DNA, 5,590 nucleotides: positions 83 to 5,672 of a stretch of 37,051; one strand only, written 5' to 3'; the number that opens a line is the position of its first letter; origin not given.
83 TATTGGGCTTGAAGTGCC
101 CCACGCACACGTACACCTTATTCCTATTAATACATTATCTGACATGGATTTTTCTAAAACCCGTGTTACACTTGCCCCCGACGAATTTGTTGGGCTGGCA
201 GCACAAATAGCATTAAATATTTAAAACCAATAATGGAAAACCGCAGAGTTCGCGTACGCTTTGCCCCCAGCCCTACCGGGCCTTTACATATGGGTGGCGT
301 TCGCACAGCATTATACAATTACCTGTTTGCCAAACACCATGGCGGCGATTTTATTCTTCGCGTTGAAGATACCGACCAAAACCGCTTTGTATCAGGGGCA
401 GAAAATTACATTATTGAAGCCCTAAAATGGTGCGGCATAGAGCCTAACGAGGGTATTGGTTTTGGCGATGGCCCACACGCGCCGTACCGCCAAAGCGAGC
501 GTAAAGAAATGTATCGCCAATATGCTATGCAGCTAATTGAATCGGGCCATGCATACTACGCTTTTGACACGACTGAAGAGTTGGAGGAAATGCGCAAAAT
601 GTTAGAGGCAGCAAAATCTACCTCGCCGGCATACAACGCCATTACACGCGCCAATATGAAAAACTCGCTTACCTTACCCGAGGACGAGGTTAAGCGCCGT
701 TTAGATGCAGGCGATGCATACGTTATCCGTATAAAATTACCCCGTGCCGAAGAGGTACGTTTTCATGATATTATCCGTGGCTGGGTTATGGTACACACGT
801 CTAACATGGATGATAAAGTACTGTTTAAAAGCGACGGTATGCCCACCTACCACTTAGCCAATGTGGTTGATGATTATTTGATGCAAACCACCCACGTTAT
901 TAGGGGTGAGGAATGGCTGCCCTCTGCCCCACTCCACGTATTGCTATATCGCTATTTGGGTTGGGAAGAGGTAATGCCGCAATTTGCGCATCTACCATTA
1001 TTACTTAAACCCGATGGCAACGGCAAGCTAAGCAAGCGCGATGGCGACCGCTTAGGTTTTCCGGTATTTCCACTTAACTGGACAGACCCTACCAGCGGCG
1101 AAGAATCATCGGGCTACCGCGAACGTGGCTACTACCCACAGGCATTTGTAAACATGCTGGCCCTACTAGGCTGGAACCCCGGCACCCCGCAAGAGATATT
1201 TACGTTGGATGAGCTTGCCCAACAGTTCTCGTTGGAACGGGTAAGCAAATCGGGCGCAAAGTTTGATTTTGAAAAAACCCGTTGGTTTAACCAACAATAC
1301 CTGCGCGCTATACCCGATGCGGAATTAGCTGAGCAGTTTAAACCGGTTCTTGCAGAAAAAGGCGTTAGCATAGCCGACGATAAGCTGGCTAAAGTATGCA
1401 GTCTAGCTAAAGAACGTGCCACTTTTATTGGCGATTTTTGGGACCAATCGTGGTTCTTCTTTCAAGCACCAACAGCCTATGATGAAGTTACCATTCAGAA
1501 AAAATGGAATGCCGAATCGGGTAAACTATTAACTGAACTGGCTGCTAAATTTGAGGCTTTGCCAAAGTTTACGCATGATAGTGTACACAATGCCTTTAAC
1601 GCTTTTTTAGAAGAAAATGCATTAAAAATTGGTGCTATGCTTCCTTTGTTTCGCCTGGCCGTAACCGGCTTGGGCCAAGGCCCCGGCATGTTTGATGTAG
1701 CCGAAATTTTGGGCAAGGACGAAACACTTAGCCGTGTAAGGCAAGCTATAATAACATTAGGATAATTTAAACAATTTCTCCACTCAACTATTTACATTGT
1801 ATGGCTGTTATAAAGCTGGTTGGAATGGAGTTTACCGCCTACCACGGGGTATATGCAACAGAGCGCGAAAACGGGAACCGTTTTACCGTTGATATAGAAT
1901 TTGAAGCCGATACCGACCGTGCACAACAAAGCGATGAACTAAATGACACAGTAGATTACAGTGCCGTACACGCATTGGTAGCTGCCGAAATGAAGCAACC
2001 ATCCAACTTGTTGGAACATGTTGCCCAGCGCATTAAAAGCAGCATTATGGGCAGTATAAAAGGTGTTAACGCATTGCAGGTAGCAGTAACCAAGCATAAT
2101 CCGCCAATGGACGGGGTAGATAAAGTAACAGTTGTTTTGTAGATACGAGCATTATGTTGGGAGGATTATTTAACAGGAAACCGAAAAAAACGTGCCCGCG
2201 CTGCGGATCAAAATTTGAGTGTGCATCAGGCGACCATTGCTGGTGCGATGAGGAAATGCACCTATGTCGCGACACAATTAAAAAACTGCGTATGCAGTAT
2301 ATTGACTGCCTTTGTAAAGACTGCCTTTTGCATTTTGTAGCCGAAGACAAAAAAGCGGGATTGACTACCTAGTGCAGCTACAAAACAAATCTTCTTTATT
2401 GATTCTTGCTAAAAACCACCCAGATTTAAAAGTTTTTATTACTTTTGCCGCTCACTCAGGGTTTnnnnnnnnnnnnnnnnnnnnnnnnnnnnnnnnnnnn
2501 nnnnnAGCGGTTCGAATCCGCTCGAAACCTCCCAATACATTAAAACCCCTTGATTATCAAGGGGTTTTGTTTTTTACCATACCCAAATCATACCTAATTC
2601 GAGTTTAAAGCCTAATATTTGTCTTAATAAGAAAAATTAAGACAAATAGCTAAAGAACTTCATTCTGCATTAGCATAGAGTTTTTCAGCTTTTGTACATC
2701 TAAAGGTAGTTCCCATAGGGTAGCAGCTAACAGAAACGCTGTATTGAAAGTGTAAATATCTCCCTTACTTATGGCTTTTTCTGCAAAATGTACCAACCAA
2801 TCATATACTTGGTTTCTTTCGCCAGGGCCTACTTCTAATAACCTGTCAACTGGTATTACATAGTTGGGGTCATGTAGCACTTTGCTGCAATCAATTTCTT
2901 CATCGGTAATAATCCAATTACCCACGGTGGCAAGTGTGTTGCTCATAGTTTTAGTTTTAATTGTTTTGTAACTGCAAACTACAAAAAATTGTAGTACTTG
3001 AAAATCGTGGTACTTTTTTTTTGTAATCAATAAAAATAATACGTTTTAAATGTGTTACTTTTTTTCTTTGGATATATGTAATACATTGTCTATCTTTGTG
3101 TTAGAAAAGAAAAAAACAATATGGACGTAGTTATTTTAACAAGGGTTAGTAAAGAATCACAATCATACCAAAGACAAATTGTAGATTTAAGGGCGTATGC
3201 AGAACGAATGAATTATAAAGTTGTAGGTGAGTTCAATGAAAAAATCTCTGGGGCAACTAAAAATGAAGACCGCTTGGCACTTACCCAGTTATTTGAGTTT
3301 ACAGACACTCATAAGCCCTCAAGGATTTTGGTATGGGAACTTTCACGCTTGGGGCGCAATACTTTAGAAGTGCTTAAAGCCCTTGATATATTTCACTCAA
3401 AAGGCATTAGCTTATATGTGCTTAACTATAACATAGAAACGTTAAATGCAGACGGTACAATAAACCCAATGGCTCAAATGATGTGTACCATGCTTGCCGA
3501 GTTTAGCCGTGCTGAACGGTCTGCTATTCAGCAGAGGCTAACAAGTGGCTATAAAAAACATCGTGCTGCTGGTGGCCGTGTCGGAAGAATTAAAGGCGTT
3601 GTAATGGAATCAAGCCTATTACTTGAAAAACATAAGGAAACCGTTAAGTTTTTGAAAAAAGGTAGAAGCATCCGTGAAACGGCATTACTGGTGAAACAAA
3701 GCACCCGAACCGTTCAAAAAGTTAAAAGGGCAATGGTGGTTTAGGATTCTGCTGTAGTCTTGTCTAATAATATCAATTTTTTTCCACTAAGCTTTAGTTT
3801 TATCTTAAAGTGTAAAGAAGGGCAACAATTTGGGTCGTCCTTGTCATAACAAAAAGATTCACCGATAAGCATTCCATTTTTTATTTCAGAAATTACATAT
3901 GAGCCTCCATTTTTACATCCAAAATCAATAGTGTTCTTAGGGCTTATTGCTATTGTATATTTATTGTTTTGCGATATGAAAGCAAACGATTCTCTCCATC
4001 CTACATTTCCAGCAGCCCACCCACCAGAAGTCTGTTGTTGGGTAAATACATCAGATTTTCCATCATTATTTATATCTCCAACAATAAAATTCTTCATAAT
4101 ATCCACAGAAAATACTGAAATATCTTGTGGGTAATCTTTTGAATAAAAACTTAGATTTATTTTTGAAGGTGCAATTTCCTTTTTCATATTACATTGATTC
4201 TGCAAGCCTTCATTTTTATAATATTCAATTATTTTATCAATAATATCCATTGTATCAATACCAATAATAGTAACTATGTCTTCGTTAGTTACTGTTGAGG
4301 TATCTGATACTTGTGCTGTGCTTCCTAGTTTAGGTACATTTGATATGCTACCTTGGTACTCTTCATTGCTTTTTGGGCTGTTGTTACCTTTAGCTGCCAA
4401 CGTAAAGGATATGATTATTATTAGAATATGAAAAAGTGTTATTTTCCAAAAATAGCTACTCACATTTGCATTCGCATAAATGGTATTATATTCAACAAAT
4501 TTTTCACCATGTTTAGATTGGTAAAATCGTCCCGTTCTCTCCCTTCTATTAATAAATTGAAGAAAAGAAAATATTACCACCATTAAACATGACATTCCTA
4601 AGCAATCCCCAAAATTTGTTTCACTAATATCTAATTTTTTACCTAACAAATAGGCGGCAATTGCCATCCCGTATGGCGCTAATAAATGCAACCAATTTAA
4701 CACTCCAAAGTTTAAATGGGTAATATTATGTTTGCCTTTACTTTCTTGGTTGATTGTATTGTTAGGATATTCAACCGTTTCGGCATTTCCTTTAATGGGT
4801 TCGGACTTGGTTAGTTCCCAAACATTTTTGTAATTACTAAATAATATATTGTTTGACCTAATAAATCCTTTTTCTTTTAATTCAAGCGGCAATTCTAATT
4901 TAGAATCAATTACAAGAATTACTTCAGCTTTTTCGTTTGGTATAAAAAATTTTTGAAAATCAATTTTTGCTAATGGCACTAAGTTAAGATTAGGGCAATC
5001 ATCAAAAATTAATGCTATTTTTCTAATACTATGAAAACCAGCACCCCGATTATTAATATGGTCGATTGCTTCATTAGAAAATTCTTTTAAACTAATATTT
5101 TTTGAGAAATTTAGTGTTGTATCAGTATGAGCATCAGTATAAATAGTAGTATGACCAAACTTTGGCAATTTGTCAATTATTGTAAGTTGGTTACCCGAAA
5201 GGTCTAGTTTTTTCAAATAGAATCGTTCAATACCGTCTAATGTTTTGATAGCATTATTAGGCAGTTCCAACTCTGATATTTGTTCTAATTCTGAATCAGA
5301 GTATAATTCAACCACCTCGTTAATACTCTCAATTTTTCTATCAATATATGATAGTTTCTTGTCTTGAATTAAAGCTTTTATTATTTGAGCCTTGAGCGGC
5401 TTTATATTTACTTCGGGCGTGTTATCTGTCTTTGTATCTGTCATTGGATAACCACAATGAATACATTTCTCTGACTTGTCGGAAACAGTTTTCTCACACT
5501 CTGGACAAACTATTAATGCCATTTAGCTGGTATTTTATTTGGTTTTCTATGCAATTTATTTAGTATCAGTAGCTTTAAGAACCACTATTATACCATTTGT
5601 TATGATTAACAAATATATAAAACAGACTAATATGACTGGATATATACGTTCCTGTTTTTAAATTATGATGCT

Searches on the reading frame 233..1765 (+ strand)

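Call 6: search_protein_families(library=pfam, proteins=[window:233-1765:+], max_evalue=0.01)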
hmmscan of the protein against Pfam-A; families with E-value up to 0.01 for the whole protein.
window:233-1765:+ (510 aa): 2 families
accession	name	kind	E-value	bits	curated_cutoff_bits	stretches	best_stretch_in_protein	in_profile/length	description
PF00749.27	tRNA-synt_1c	-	3.4e-93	312.4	23.4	1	6-351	2-314/314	tRNA synthetases class I (E and Q), catalytic domain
PF19269.4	Anticodon_2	-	3e-35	122.1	23.6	1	364-506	1-141/141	Anticodon binding domain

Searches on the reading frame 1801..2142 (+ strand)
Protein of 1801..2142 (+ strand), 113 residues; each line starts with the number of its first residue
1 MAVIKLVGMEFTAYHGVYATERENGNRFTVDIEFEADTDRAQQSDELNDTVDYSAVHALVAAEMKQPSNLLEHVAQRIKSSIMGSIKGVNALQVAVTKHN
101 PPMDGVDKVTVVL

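Call 6: search_protein_families(library=pfam, proteins=[window:1801-2142:+], max_evalue=0.01)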
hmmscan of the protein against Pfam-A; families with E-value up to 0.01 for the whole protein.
window:1801-2142:+ (113 aa): 1 family
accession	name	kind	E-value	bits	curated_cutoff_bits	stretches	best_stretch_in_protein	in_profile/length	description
PF02152.23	FolB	-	2.1e-31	109.2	31.8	1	4-112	1-111/113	Dihydroneopterin aldolase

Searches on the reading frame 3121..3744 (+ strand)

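Call 6: search_protein_families(library=pfam, proteins=[window:3121-3744:+], max_evalue=0.01)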
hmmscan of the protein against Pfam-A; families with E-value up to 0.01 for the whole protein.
window:3121-3744:+ (207 aa): 1 family
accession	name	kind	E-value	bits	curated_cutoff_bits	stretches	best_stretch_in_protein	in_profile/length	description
PF00239.26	Resolvase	-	3.3e-30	105.5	23.3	1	4-152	2-144/145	Resolvase, N terminal domain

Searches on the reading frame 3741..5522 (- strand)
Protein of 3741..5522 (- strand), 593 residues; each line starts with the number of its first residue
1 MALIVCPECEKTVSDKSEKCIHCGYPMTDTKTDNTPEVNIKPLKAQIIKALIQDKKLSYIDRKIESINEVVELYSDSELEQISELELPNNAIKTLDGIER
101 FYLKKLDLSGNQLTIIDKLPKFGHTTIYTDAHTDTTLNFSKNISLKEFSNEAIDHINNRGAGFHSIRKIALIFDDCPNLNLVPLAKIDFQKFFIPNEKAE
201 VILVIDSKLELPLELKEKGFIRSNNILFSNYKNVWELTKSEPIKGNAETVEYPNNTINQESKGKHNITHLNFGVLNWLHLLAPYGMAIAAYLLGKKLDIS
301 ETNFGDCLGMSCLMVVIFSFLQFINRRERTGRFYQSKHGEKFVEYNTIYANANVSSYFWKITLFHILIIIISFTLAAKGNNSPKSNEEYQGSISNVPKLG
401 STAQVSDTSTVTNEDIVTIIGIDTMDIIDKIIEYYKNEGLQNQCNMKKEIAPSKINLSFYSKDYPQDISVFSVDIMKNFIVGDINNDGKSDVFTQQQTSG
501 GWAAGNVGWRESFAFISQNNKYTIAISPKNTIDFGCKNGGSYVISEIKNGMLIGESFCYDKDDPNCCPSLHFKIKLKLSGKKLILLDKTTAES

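Call 6: search_protein_families(library=pfam, proteins=[window:3741-5522:-], max_evalue=0.01)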
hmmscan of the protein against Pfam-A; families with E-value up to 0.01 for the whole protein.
window:3741-5522:- (593 aa): 3 families
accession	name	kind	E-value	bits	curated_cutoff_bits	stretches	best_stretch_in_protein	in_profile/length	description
PF13240.11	Zn_Ribbon_1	-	0.00023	21.3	25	1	6-26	2-22/23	zinc-ribbon domain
PF10571.15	UPF0547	-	0.0013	19.3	29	1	6-25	3-22/26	Uncharacterised protein family UPF0547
PF13248.11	Zn_ribbon_3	-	0.0022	17.9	27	1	4-27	3-26/26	zinc-ribbon domain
